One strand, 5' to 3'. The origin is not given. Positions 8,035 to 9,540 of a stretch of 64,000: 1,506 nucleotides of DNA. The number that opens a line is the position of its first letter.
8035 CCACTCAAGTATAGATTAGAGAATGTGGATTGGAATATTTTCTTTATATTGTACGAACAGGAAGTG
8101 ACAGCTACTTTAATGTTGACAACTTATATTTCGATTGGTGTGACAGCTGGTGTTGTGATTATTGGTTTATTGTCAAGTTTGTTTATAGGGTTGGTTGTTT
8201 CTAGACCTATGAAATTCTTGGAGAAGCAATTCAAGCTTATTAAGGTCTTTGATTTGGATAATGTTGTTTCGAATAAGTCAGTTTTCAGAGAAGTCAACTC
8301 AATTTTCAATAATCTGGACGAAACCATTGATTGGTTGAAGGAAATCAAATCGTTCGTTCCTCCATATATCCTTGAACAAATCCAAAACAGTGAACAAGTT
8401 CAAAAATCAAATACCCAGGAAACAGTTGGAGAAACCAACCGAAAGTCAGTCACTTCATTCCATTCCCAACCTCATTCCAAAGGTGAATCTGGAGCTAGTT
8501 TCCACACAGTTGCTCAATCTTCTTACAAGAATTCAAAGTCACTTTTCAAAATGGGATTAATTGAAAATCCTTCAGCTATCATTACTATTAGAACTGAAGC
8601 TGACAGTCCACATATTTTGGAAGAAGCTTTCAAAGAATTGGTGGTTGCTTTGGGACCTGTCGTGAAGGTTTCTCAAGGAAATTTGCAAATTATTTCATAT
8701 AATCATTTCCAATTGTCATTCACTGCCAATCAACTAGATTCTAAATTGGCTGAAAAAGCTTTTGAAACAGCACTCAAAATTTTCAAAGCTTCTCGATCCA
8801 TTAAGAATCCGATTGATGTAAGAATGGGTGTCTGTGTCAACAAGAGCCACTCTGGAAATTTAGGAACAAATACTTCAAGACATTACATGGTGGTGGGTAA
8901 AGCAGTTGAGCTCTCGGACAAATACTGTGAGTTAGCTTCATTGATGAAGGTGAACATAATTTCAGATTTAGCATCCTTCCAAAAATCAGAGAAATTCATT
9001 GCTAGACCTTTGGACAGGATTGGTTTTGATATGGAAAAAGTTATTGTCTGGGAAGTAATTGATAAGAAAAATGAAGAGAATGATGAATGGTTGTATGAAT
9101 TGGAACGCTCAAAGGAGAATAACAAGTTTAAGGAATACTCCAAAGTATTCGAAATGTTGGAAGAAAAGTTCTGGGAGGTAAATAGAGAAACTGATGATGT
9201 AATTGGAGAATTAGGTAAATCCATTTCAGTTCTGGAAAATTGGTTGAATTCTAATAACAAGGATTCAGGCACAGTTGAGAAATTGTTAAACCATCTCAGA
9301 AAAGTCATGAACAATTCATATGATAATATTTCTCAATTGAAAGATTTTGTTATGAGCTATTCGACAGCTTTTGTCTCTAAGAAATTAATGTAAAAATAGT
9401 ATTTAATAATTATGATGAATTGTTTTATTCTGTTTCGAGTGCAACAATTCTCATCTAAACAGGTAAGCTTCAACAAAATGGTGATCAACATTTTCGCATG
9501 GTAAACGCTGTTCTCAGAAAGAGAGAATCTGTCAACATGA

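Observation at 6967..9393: Receptor-type protein with a nucleotidyl-cyclase-like but probably inactive catalytic domain (pseudo-cyclase receptor)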

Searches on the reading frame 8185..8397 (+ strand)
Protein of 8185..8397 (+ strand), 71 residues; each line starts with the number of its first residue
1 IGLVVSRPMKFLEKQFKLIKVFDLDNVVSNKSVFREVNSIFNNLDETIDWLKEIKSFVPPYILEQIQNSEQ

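Call 50: search_solved_structures(query=A5, max_evalue=10, show_alignments=3)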
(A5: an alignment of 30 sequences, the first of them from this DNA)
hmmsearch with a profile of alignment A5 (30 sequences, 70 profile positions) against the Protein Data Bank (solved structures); distinct sequences matched with E-value up to 10: 9.
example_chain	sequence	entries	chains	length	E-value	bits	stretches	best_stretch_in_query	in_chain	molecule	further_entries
8j07_n9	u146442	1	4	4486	0.45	14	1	27-68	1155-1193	Dynein axonemal heavy chain 9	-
4q3i_A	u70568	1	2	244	0.66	13.5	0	15-62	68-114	OsSERK2 D128N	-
6lja_A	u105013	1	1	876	0.93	13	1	3-43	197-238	Heparinase II/III-like protein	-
6ljl_A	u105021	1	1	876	0.93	13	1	3-43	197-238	Heparinase II/III-like protein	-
9ugr_A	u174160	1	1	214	1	12.9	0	32-52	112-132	Syn-F4-Link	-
4q3g_A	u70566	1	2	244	1.1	12.7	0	15-61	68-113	OsSERK2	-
4n83_A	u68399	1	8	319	1.4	12.4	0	42-58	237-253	Ribonucleoside-diphosphate reductase subunit beta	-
6ub7_A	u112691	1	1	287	1.5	12.4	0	46-61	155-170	Glyco_hydro_cc domain-containing protein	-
4yde_B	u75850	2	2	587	2.5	11.6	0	18-48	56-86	Protein farnesyltransferase/geranylgeranyltransferase type-1 Subunit beta | Uncharacterized protein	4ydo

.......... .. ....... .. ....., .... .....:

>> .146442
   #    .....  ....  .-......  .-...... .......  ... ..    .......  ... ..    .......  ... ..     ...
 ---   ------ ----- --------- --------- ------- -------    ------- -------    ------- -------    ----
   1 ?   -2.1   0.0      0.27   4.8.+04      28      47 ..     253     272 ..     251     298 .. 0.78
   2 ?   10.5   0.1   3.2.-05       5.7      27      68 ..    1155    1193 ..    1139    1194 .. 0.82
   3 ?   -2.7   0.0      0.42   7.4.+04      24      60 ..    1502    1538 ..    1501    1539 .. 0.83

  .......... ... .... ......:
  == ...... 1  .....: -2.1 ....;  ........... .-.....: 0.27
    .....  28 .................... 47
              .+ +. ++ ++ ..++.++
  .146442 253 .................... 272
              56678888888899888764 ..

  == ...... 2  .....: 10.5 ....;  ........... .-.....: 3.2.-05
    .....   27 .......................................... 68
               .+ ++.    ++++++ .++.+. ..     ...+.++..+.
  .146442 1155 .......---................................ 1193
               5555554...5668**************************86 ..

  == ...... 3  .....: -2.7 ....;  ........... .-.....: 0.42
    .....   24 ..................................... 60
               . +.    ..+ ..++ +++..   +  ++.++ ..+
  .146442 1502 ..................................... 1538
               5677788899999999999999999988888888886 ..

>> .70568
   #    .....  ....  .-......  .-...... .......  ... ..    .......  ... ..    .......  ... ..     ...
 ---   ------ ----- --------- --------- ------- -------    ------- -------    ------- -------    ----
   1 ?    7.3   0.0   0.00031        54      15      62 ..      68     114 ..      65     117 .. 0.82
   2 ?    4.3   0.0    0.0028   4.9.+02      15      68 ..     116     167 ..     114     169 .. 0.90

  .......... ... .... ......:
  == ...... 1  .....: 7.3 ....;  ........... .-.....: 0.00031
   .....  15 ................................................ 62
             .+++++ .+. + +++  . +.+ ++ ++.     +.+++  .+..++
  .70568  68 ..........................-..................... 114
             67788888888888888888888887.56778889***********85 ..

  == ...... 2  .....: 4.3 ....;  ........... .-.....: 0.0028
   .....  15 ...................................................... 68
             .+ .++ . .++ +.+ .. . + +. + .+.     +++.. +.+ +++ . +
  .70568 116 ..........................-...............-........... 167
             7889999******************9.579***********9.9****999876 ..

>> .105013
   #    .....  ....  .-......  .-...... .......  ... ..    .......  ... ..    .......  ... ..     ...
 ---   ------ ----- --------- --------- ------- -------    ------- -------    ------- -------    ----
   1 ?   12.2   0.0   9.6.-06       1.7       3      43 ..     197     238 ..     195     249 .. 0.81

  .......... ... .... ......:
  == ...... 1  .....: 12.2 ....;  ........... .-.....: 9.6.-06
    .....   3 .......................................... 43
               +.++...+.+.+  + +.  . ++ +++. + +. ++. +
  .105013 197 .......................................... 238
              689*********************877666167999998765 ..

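Call 51: search_protein_families(library=pfam, alignment_id=A5, max_evalue=1)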
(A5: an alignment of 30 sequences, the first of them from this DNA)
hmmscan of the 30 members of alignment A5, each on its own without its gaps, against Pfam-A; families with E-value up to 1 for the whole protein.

A. member 1, seq(71 aa): 2 families
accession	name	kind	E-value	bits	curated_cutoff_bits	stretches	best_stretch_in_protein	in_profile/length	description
PF16485.10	PLN_propep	-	0.0039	17.4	28.1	1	56-69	2-15/43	Protealysin propeptide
PF13528.12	Glyco_trans_1_3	-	0.021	14.4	25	1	4-58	35-88/322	Glycosyl transferase family 1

B. families by the number of members that match (of 30 scanned): 19 families
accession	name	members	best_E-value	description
PF16485.10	PLN_propep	2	0.0039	Protealysin propeptide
PF18299.6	R2K_2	2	0.01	ATP-grasp domain, R2K clade family 2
PF14355.11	Abi_C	2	0.1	Abortive infection C-terminus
PF05499.17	DMAP1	1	0.0096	DNA methyltransferase 1-associated protein 1 (DMAP1)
PF23329.3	EF_HAND_1_PLCG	1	0.019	PLCG EF-hand motif 1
PF13528.12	Glyco_trans_1_3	1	0.021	Glycosyl transferase family 1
PF06840.17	PDC10_C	1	0.021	Programmed cell death protein 10, C-terminal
PF25475.1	DUF7903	1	0.027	Domain of unknown function (DUF7903)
PF03033.26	Glyco_transf_28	1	0.06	Glycosyltransferase family 28 N-terminal domain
PF15481.11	CPG4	1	0.062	Chondroitin proteoglycan 4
PF14413.11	Thg1C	1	0.065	Thg1 C terminal domain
PF09769.14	ApoO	1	0.086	Apolipoprotein O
PF01021.25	TYA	1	0.087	Ty transposon capsid protein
PF00425.24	Chorismate_bind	1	0.095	chorismate binding enzyme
PF23289.1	Spectrin_5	1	0.11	Guanine nucleotide exchange factor DBS-like, spectrin-like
PF00672.30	HAMP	1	0.14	HAMP domain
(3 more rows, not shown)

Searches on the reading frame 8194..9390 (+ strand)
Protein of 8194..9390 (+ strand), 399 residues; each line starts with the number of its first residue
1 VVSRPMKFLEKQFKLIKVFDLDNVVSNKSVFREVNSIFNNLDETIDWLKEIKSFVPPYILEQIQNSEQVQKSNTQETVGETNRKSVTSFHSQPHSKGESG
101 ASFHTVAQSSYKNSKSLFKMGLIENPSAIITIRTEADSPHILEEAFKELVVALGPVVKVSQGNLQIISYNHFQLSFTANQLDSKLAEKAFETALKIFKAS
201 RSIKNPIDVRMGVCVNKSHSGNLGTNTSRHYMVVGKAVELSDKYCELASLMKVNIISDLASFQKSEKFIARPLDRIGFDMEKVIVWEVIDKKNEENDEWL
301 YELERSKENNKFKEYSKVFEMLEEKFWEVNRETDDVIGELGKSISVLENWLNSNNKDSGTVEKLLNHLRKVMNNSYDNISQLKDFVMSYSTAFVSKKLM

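Call 37: predict_structure(alignment_id=A3)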
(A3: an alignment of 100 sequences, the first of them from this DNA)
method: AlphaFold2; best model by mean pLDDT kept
length: 399 residues; sequences in the alignment: 100
mean_pLDDT: 88.0   pTM: 0.77
mean pLDDT of the five models: 88.0, 87.3, 86.8, 86.5, 86.3
residues with pLDDT >= 90: 286; 70-90: 62; 50-70: 16; < 50: 35
segments of 3 or more residues with pLDDT < 50: 79-113
pLDDT, mean of each block of 10 residues (from residue 1): 92 95 95 96 93 84 86 65 42 43 44 60 96 94 94 97 96 97 96 97 94 98 91 96 96 96 90 93 96 82 91 96 95 94 97 92 97 95 96 71
secondary structure, 60 per line:
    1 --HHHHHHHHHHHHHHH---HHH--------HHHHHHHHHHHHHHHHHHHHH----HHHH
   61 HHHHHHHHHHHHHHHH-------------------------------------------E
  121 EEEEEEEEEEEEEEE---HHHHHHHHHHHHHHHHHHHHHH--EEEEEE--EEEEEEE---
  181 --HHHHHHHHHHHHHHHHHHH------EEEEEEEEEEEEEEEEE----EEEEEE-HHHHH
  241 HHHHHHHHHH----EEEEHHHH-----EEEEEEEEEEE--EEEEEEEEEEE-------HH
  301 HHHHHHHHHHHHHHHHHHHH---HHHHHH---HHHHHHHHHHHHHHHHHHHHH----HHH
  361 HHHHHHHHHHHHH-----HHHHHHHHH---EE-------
elements in order: H3-17 H32-52 H57-76 E120-135 H139-160 E163-168 E171-177 H183-201 E208-224 E229-234 H236-250 E255-258 H259-262 E268-278 E281-291 H299-320 H324-329 H333-353 H358-373 H379-387

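Call 41: fold_search(model_id=the predicted structure, library=pdb)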
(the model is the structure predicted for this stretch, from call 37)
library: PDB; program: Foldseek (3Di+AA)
matches with E <= 10: 1333; with E <= 0.001: 174
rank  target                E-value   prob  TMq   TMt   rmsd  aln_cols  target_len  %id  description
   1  3r5g_B                1.0e-10  1.00  0.37  0.71   4.1       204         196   16  Crystal structure of the adenylyl cyclase CyaB from P. aeruginosa (released 2012-01-11)
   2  2w01_C                1.3e-10  1.00  0.37  0.69   3.6       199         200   18  Crystal structure of the guanylyl cyclase Cya2 (released 2008-09-30)
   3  2w01_B                1.6e-10  1.00  0.37  0.70   3.8       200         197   16  Crystal structure of the guanylyl cyclase Cya2 (released 2008-09-30)
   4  3r5g_A                2.0e-10  1.00  0.38  0.73   3.9       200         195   16  Crystal structure of the adenylyl cyclase CyaB from P. aeruginosa (released 2012-01-11)
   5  5o5k_A                3.1e-10  1.00  0.37  0.66   3.3       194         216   16  X-ray structure of a bacterial adenylyl cyclase soluble domain (released 2017-11-01)
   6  2w01_D                4.3e-10  1.00  0.38  0.72   3.0       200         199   16  Crystal structure of the guanylyl cyclase Cya2 (released 2008-09-30)
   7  2w01_A                4.5e-10  1.00  0.38  0.72   3.3       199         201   15  Crystal structure of the guanylyl cyclase Cya2 (released 2008-09-30)
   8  5oyh_D                5.0e-10  1.00  0.38  0.78   3.0       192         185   16  crystal structure of the catalytic core of a rhodopsin-guanylyl cyclase with converted specificity in complex with ATP (released 2018-06-06)
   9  4yut_A                5.0e-10  1.00  0.39  0.44  11.7       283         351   11  Crystal structure of photoactivated adenylyl cyclase of a cyanobacteriaOscillatoria acuminata in orthorhombic form (released 2016-06-01)
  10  5oyh_B                8.7e-10  1.00  0.38  0.78   2.9       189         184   16  crystal structure of the catalytic core of a rhodopsin-guanylyl cyclase with converted specificity in complex with ATP (released 2018-06-06)
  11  5o5l_A                8.7e-10  1.00  0.38  0.66   3.1       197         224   16  X-ray structure of a bacterial adenylyl cyclase soluble domain, solved at cryogenic temperature (released 2017-11-01)
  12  5mbd_B                8.7e-10  1.00  0.38  0.44  13.4       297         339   10  Structure of a bacterial light-regulated adenylyl cylcase (released 2017-04-05)
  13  5nby                  9.7e-10  1.00  0.37  0.44  13.2       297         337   11  Structure of a bacterial light-regulated adenylyl cylcase (released 2017-04-05)
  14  5mbg                  1.4e-09  1.00  0.36  0.71   8.4       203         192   13  Structure of a bacterial light-regulated adenylyl cyclase (released 2017-04-05)
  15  5oyh_A                1.5e-09  1.00  0.37  0.77   3.2       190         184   16  crystal structure of the catalytic core of a rhodopsin-guanylyl cyclase with converted specificity in complex with ATP (released 2018-06-06)
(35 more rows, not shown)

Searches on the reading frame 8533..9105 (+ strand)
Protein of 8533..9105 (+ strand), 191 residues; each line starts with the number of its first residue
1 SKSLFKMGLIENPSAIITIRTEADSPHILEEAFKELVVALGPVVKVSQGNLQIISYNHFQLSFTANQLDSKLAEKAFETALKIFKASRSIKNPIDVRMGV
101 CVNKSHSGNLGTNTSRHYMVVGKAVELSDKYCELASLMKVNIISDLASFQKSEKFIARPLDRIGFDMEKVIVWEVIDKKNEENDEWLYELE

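Call 13: search_solved_structures(query=A2, max_evalue=10, show_alignments=4)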
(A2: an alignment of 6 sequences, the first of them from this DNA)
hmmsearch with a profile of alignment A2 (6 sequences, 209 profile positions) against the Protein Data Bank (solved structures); distinct sequences matched with E-value up to 10: 35.
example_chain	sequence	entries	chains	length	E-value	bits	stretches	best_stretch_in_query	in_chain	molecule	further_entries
4cm2_A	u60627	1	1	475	2.3e-10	43.5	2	13-141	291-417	ADENYLATE CYCLASE TYPE 10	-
4oya_A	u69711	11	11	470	2.8e-10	43.2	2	13-141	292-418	Adenylate cyclase type 10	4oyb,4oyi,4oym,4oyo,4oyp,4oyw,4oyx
4clf_A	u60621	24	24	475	2.9e-10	43.2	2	13-141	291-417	ADENYLATE CYCLASE TYPE 10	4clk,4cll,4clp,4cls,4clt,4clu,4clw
4cm0_A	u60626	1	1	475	2.9e-10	43.2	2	13-141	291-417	SOLUBLE ADENYLYL CYCLASE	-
5x4t_A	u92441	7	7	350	6.1e-06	29.1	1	74-165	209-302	Photoactivated adenylyl cyclase | Family 3 adenylate cyclase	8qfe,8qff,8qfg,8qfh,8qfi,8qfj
9f1z_A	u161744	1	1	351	6.2e-06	29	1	74-165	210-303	Family 3 adenylate cyclase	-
5x4u_A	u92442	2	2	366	6.9e-06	28.9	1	74-165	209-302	Photoactivated adenylyl cyclase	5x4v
4yus_A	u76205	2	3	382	7.6e-06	28.8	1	74-165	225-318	Family 3 adenylate cyclase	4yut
9f1w_A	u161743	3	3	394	8.3e-06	28.6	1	74-165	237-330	Family 3 adenylate cyclase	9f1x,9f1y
3r5g_A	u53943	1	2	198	2.6e-05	27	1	33-159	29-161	CyaB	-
6sir_A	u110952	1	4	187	8.9e-05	25.3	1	75-176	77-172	Nucleotide cyclase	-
5oyh_A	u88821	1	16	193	0.00015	24.5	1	75-177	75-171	Nucleotide cyclase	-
2w01_A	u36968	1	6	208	0.00017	24.3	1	6-136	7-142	ADENYLATE CYCLASE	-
4ni2_A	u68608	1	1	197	0.00052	22.8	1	72-150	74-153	Guanylate cyclase soluble subunit alpha-3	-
3uvj_A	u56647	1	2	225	0.00066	22.4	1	72-153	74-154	Guanylate cyclase soluble subunit alpha-3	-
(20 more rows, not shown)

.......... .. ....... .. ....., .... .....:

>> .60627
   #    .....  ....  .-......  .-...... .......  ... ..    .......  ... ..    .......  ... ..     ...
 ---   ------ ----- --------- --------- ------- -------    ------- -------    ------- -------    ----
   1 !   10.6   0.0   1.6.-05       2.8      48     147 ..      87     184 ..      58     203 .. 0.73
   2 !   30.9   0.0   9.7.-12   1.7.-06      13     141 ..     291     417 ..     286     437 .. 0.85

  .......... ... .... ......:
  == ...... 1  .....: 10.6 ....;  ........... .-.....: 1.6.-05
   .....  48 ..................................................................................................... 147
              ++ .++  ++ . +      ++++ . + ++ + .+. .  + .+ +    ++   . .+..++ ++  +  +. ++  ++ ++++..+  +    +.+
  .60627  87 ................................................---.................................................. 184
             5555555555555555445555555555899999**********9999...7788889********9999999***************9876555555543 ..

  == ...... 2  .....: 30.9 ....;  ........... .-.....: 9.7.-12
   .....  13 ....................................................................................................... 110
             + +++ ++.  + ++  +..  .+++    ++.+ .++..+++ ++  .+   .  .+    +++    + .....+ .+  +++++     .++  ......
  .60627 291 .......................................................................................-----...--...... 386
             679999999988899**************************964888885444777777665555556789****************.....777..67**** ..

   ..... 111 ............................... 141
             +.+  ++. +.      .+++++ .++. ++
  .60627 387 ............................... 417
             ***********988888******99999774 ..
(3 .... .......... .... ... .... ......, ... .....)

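Call 55: find_homologous_proteins(query=A2, max_evalue=1e-8)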
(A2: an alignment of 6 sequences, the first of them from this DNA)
Query A2 (6 sequences) (191 aa, profile of the alignment): 1 proteins with E <= 1e-8 among 2113 candidates.
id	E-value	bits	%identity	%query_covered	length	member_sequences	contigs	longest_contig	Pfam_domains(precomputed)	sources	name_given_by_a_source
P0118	5.0e-12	64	73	38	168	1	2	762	-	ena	-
